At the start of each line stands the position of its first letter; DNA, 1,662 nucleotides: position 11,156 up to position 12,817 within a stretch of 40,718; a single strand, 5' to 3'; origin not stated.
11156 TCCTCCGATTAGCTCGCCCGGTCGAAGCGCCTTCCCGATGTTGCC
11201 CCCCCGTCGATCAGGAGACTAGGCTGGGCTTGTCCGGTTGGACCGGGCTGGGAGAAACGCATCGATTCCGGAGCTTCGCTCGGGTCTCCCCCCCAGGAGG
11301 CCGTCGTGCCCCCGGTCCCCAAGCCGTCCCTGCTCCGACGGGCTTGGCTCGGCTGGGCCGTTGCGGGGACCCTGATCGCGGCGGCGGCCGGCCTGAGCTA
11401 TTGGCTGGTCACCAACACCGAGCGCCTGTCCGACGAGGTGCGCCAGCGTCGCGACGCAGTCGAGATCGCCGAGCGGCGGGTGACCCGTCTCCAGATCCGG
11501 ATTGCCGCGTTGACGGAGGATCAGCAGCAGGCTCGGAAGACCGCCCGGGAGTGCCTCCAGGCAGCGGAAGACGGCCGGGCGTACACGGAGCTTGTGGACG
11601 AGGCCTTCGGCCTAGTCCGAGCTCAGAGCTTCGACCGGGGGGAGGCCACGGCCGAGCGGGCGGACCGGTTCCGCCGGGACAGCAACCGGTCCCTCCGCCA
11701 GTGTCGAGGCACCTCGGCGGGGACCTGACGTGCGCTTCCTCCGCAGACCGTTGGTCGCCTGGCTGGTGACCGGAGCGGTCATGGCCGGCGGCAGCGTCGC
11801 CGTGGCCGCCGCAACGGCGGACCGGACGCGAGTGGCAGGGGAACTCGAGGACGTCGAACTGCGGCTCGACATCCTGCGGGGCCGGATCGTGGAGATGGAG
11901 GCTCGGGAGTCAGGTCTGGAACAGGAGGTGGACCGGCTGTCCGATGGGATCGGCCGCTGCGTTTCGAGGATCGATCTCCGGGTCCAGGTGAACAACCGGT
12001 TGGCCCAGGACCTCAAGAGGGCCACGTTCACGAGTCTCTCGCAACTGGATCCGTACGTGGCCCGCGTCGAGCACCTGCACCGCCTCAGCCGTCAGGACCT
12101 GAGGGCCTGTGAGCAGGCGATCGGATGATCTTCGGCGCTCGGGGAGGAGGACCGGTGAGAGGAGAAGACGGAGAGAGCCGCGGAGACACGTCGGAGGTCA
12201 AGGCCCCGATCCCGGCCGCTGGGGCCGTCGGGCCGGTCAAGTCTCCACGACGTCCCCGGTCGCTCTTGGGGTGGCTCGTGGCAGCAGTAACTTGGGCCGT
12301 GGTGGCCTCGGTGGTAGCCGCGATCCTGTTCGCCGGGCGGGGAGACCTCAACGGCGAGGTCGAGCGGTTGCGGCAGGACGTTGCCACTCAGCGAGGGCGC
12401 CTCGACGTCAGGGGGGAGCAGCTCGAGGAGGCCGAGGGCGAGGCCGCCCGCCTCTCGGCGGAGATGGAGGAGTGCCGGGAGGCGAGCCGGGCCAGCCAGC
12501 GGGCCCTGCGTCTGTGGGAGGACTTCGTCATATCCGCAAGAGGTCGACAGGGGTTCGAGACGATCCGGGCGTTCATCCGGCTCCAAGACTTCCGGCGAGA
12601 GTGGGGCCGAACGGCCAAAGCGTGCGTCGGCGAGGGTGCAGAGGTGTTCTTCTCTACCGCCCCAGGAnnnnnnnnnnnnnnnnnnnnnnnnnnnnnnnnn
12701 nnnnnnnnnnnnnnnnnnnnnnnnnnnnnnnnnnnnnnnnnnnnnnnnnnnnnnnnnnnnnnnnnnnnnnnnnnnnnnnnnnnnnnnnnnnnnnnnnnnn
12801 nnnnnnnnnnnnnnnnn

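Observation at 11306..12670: Uncharacterised three-gene cassette of paralogous TM / coiled-coil / Cys-x49-Cys proteins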

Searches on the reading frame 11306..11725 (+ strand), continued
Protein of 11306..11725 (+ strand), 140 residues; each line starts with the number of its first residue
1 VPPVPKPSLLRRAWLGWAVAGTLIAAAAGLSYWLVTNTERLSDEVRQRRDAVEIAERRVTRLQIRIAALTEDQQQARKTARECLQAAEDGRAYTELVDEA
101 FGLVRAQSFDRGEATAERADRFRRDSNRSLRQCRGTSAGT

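Call 85: search_protein_families(library=ncbifam, alignment_id=A9, max_evalue=1)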
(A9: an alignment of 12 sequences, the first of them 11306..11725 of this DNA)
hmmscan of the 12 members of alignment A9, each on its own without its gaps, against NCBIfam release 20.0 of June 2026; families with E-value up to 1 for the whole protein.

A. member 1, window:11306-11725:+ (140 aa): 6 families
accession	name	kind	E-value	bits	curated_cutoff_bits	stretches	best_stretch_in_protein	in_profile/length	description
NF005411.0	PRK06975.1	equivalog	0.0013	17.2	414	1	9-76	322-388/660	fused uroporphyrinogen-III synthase HemD/membrane protein HemX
NF007769.1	PRK10455.1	equivalog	0.0088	16.3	174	1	19-130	9-119/160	ATP-independent periplasmic protein-refolding chaperone Spy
TIGR03348.1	VI_IcmF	equivalog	0.01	13.8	388.15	1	9-109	424-522/1168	type VI secretion system membrane subunit TssM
NF045709.1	Amuc_1101_fam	equivalog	0.013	14.3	650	1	25-99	383-456/608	Amuc_1101 family PilM-like pilus complex protein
NF040576.1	T2SS_GspM_XpsM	equivalog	0.015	15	60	1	14-107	2-95/180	type II secretion system protein GspM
NF040598.1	Ala_zip_lipo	subfamily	0.42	11.2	43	1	37-89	23-75/90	Lpp/OprI family alanine-zipper lipoprotein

B. families by the number of members that match (of 12 scanned): 25 families
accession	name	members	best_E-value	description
NF040576.1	T2SS_GspM_XpsM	6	0.00073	type II secretion system protein GspM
NF038083.1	CU044_5270_fam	5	0.0087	CU044_5270 family protein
NF005411.0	PRK06975.1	3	0.00029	fused uroporphyrinogen-III synthase HemD/membrane protein HemX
NF052375.1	antisigma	3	0.00043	anti-sigma factor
TIGR02168.1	SMC_prok_B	3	0.013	chromosome segregation protein SMC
NF051431.1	Rv0361_Cterm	2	0.0065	Rv0361 family membrane protein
NF038350.1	taxis_HmpF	2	0.012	pilus motility taxis protein HmpF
NF033928.1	alph_xenorhab_A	1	0.0017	alpha-xenorhabdolysin family binary toxin subunit A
NF010513.0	PRK13922.12-3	1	0.0018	rod shape-determining protein MreC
NF050123.1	SURF1_Mycobac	1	0.007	SURF1 family cytochrome oxidase biogenesis protein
NF007769.1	PRK10455.1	1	0.0088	ATP-independent periplasmic protein-refolding chaperone Spy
TIGR03348.1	VI_IcmF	1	0.01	type VI secretion system membrane subunit TssM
NF045709.1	Amuc_1101_fam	1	0.013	Amuc_1101 family PilM-like pilus complex protein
NF038379.2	amino_Aden_PurZ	1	0.014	succino-amino-deoxyadenylate synthase PurZ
TIGR03495.1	phage_LysB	1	0.014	Rz-like lysis system protein LysB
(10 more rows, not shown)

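Call 88: find_related_loci(query=A8, collection=viral_contigs, flank=10000)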
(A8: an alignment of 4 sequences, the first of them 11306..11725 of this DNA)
Query A8 (140 aa) in viral_contigs; peptide patterns used: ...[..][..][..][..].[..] (x = any residue, [..] = any of these).
39 stretches matched a pattern, but none encodes a relative of the query by tblastn (E <= 1e-3).

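Call 91: search_dna_similar(query=window:11306-11725:+, collection=phages, mode=protein, max_evalue=0.01, max_rows=10)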
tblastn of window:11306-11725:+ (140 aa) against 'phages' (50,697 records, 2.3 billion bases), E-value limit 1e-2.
No match.

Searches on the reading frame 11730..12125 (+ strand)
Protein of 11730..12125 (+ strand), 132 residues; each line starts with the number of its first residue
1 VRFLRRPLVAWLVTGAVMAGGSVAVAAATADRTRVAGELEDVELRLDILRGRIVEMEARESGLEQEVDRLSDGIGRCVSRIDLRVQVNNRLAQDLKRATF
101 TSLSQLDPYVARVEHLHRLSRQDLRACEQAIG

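Call 4: search_protein_families(library=pfam, proteins=[window:11730-12125:+], max_evalue=10)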
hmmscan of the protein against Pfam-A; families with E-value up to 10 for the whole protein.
window:11730-12125:+ (132 aa): 4 families
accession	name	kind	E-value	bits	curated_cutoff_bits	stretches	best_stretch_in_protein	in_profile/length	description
PF23991.1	DUF7310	-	0.094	13.6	40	1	22-69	16-62/83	Coiled-coil region of unknown function (DUF7310)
PF20400.3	BAR_4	-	0.15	12.3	27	1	44-122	40-117/192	BAR-like domain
PF09834.14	DUF2061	-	0.16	12.9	23.1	1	8-27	17-36/52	Predicted membrane protein (DUF2061)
PF25026.1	Asd-4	-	0.17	12.5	29.1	1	26-71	8-49/80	Asd-4-like domain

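Call 5: search_protein_families(library=ncbifam, proteins=[window:11730-12125:+], max_evalue=10)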
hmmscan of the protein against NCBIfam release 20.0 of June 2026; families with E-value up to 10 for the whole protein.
window:11730-12125:+ (132 aa): 0 families

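Call 26: find_homologous_proteins(query=window:11730-12125:+, max_evalue=0.1)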
Query window:11730-12125:+ (132 aa): 1 proteins with E <= 0.1 among 101 candidates.
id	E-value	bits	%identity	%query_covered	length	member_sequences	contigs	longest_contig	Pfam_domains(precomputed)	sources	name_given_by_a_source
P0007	9.7e-60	218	94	77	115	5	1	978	-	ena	-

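Call 67: search_protein_families(library=phrogs, proteins=[window:11730-12125:+], max_evalue=0.1)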
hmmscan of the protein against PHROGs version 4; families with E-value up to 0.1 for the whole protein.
window:11730-12125:+ (132 aa): 2 families
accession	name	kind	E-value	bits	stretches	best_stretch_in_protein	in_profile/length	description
phrog_25947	-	other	0.00018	22.8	1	33-97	12-76/79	hol-like chemotaxis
phrog_14809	-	unknown function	0.0062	17.6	1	45-70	33-58/68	-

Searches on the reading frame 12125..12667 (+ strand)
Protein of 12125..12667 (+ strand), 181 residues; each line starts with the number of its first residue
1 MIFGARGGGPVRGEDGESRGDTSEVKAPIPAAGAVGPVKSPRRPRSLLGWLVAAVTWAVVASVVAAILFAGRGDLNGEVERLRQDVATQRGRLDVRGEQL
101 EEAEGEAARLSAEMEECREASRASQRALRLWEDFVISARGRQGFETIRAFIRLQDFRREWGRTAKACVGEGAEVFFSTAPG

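Call 4: search_protein_families(library=pfam, proteins=[window:12125-12667:+], max_evalue=10)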
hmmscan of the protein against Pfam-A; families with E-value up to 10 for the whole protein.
window:12125-12667:+ (181 aa): 2 families
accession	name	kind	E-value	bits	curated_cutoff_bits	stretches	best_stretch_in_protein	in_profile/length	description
PF14817.11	HAUS5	-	0.0016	17.8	25.6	1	70-119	77-126/643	HAUS augmin-like complex subunit 5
PF20271.3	CATASP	-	0.049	14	29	1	45-101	7-60/86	CATRA-Associated Small Protein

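Call 5: search_protein_families(library=ncbifam, proteins=[window:12125-12667:+], max_evalue=10)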
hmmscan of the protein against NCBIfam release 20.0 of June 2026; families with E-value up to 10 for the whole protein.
window:12125-12667:+ (181 aa): 2 families
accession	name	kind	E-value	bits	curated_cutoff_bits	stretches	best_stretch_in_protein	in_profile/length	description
TIGR02168.1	SMC_prok_B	equivalog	0.066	10.9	567.35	1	77-132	826-881/1181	chromosome segregation protein SMC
NF038083.1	CU044_5270_fam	subfamily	0.12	12.2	100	1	39-109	20-88/284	CU044_5270 family protein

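Call 20: find_homologous_proteins(query=window:12125-12667:+, max_evalue=0.1)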
Query window:12125-12667:+ (181 aa): 5 proteins with E <= 0.1 among 2085 candidates.
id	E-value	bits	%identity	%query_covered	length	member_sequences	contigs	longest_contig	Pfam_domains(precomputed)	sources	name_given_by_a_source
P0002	1.0e-108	379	99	100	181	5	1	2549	-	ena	-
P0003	1.7e-50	190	88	62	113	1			-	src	-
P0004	3.8e-42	162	65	58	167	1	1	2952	-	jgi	jgi:hypothetical protein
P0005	1.6e-40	157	100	44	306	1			-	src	-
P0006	6.0e-35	139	100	40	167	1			-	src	-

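Call 22: find_encoding_contigs(protein=P0004, flank=10000)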
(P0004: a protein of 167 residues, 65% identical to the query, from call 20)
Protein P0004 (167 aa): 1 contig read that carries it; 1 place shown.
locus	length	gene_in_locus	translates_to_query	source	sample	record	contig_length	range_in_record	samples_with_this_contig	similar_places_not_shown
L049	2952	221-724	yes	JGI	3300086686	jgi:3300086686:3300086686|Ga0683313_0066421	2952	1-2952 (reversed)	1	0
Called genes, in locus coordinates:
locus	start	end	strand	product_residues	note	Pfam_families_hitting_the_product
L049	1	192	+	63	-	?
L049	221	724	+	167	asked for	-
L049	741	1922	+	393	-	PF00070:Pyr_redox (faint), PF00743:FMO-like, PF01266:DAO (faint), PF01494:FAD_binding_3, PF07992:Pyr_redox_2, PF13450:NAD_binding_8 (weak), PF13738:Pyr_redox_3, PF13434:Lys_Orn_oxgnase, +1 more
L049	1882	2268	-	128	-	PF04075:F420H2_quin_red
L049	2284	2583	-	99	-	-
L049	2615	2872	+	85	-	-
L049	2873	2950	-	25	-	?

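Call 23: find_encoding_contigs(protein=P0002, flank=10000)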
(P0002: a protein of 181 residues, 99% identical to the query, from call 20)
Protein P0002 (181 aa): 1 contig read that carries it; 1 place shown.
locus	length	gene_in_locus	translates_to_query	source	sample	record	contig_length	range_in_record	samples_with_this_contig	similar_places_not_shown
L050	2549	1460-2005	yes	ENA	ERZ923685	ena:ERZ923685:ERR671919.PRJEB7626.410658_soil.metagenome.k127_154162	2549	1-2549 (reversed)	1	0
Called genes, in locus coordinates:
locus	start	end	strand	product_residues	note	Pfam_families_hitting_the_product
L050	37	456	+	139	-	PF13622:4HBT_3 (weak), PF03061:4HBT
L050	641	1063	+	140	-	-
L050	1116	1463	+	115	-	-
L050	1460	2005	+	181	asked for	-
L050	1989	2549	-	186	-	?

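Call 28: find_related_loci(query=A3, collection=metagenome_contigs, flank=10000)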
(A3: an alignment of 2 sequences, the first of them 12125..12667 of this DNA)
Query A3 (181 aa) in metagenome_contigs; peptide patterns used: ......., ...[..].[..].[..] (x = any residue, [..] = any of these).
599 stretches matched a pattern, but none encodes a relative of the query by tblastn (E <= 1e-3).

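Call 42: predict_structure(alignment_id=A3)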
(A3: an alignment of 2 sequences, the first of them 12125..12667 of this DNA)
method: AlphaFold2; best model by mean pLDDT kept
length: 181 residues; sequences in the alignment: 2
mean_pLDDT: 67.2   pTM: 0.31
mean pLDDT of the five models: 67.2, 62.0, 59.1, 57.7, 55.0
residues with pLDDT >= 90: 5; 70-90: 104; 50-70: 22; < 50: 50
segments of 3 or more residues with pLDDT < 50: 1-43, 175-181
pLDDT, mean of each block of 10 residues (from residue 1): 37 39 41 42 60 86 76 71 85 87 89 82 77 74 72 78 70 47 33
secondary structure, 60 per line:
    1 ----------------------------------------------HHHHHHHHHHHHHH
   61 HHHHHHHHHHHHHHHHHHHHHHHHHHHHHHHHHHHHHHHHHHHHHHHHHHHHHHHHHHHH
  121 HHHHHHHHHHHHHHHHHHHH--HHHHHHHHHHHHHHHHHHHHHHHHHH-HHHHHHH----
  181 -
elements in order: H47-140 H143-168 H170-176

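Call 61: fold_search(model_id=the predicted structure, library=pdb)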
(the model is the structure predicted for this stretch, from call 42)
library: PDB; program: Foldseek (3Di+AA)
matches with E <= 10: 89; with E <= 0.001: 0
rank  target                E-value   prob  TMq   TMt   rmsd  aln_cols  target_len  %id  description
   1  5j0k_B                1.9e+00  0.75  0.30  0.66   5.0        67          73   13  De novo design of protein homo-oligomers with modular hydrogen bond network-mediated specificity (released 2016-05-25)
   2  5j0k_A                2.0e+00  0.66  0.30  0.65   5.7        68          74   13  De novo design of protein homo-oligomers with modular hydrogen bond network-mediated specificity (released 2016-05-25)
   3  6tkv_B                2.0e+00  0.20  0.20  0.10   9.2        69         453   12  Crystal structure of the human FUT8 in complex with GDP and a biantennary complex N-glycan (released 2020-01-29)
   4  6yxx_EP               2.3e+00  0.69  0.31  0.23   3.8        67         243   16  State A of the Trypanosoma brucei mitoribosomal large subunit assembly intermediate (released 2020-10-14)
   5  6vld_H                2.3e+00  0.18  0.20  0.10   9.2        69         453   12  Crystal structure of human alpha 1,6-fucosyltransferase, FUT8 bound to GDP and A2SGP (released 2020-02-26)
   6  6dkm_B                2.4e+00  0.18  0.22  0.40   7.1        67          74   13  DHD131 (released 2018-12-19)
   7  4afl_C                2.6e+00  0.51  0.29  0.47   5.3        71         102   13  The crystal structure of the ING4 dimerization domain reveals the functional organization of the ING family of chromat (released 2012-02-22)
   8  7ena_l                2.6e+00  0.20  0.23  0.30   8.9        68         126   13  TFIID-based PIC-Mediator holo-complex in pre-assembled state (pre-hPIC-MED) (released 2021-05-26)
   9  4afl_E                3.1e+00  0.60  0.31  0.52   5.1        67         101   10  The crystal structure of the ING4 dimerization domain reveals the functional organization of the ING family of chromat (released 2012-02-22)
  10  1sry_A                3.3e+00  0.18  0.24  0.12   5.7        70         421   17  REFINED CRYSTAL STRUCTURE OF THE SERYL-TRNA SYNTHETASE FROM THERMUS THERMOPHILUS AT 2.5 ANGSTROMS RESOLUTION (released 1994-01-31)
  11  8otz_D9               3.3e+00  0.13  0.24  0.26  15.1       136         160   19  48-nm repeat of the native axonemal doublet microtubule from bovine sperm (released 2023-11-22)
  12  6yxy_EP               3.5e+00  0.57  0.31  0.23   3.8        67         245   16  State B of the Trypanosoma brucei mitoribosomal large subunit assembly intermediate (released 2020-10-14)
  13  6yxx_EO               3.5e+00  0.57  0.31  0.21   3.4        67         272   16  State A of the Trypanosoma brucei mitoribosomal large subunit assembly intermediate (released 2020-10-14)
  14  6x5s_A                3.5e+00  0.14  0.20  0.10   9.1        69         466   12  Human Alpha-1,6-fucosyltransferase (FUT8) bound to GDP and A3'-Asn (released 2020-10-07)
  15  4afl_B                3.7e+00  0.47  0.28  0.50   5.2        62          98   11  The crystal structure of the ING4 dimerization domain reveals the functional organization of the ING family of chromat (released 2012-02-22)
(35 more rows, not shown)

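Call 67: search_protein_families(library=phrogs, proteins=[window:12125-12667:+], max_evalue=0.1)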
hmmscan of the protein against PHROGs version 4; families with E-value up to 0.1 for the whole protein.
window:12125-12667:+ (181 aa): 5 families
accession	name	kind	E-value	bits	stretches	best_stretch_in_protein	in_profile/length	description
phrog_739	-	lysis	0.0071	17.6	1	51-129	7-86/122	Rz-like spanin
phrog_89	-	lysis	0.01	16.8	1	54-128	3-80/143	Rz-like spanin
phrog_19496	-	unknown function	0.037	15.2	1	50-80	3-33/59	-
phrog_13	-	lysis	0.052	14.6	1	75-134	75-134/154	Rz-like spanin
phrog_5050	-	unknown function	0.085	14.1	0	74-175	20-119/132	-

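Call 78: search_protein_families(library=pfam, proteins=[L049:2284-2583:-, L049:2615-2869:+], max_evalue=0.01)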
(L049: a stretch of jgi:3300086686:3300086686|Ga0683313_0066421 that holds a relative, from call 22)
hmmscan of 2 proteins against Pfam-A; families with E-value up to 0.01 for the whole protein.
L049:2284-2583:- (99 aa): 1 family
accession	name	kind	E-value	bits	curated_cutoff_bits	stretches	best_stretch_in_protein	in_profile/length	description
PF02069.22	Metallothio_Pro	-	0.00036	21.1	33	1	59-87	8-37/51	Prokaryotic metallothionein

L049:2615-2869:+ (85 aa): 0 families

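Call 89: find_related_loci(query=A3, collection=viral_contigs, flank=10000)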
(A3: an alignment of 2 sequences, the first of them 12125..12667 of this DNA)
Query A3 (181 aa) in viral_contigs; peptide patterns used: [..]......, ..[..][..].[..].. (x = any residue, [..] = any of these).
75 stretches matched a pattern, but none encodes a relative of the query by tblastn (E <= 1e-3).

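Call 90: search_dna_similar(query=window:12125-12667:+, collection=plasmids, mode=protein, max_evalue=0.01, max_rows=10)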
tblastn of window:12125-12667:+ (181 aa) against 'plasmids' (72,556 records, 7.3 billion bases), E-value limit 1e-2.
No match.

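Call 98: list_cluster_members(proteins=[P0004, P0008, P0009, P0012, P0013, P0015, P0001, P0002, P0007])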
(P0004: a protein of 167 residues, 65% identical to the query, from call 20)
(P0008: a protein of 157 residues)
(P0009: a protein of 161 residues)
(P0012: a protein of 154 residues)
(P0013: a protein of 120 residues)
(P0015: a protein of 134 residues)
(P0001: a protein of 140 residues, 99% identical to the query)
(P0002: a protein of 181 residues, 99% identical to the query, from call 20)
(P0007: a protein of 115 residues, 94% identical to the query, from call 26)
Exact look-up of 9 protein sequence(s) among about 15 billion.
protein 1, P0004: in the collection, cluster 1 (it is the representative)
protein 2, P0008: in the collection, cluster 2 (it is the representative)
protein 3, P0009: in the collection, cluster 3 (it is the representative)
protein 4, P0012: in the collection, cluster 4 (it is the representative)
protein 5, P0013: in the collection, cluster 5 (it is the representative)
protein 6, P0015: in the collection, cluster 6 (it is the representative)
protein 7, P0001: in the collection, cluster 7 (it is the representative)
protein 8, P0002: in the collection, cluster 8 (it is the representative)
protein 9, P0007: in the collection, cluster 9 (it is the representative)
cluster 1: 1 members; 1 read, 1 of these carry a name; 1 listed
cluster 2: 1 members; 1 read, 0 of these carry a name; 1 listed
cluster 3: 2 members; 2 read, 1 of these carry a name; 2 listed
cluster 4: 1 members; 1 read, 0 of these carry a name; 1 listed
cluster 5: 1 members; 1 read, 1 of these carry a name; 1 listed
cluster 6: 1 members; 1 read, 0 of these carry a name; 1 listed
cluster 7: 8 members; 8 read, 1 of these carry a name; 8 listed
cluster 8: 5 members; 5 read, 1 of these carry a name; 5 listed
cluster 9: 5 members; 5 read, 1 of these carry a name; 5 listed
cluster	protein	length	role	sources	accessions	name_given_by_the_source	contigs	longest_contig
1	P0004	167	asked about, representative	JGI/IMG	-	hypothetical protein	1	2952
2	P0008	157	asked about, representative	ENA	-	-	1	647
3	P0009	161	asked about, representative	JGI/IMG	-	hypothetical protein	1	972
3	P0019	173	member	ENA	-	-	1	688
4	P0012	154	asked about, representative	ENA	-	-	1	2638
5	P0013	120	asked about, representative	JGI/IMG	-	hypothetical protein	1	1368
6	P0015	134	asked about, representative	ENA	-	-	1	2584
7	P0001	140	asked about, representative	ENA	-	-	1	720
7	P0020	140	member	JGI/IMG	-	hypothetical protein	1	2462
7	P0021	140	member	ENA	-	-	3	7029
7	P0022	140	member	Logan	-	-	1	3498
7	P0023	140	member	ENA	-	-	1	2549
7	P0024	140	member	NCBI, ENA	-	-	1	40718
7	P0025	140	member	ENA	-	-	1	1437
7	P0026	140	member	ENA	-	-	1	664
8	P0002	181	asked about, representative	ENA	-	-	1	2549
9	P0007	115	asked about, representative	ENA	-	-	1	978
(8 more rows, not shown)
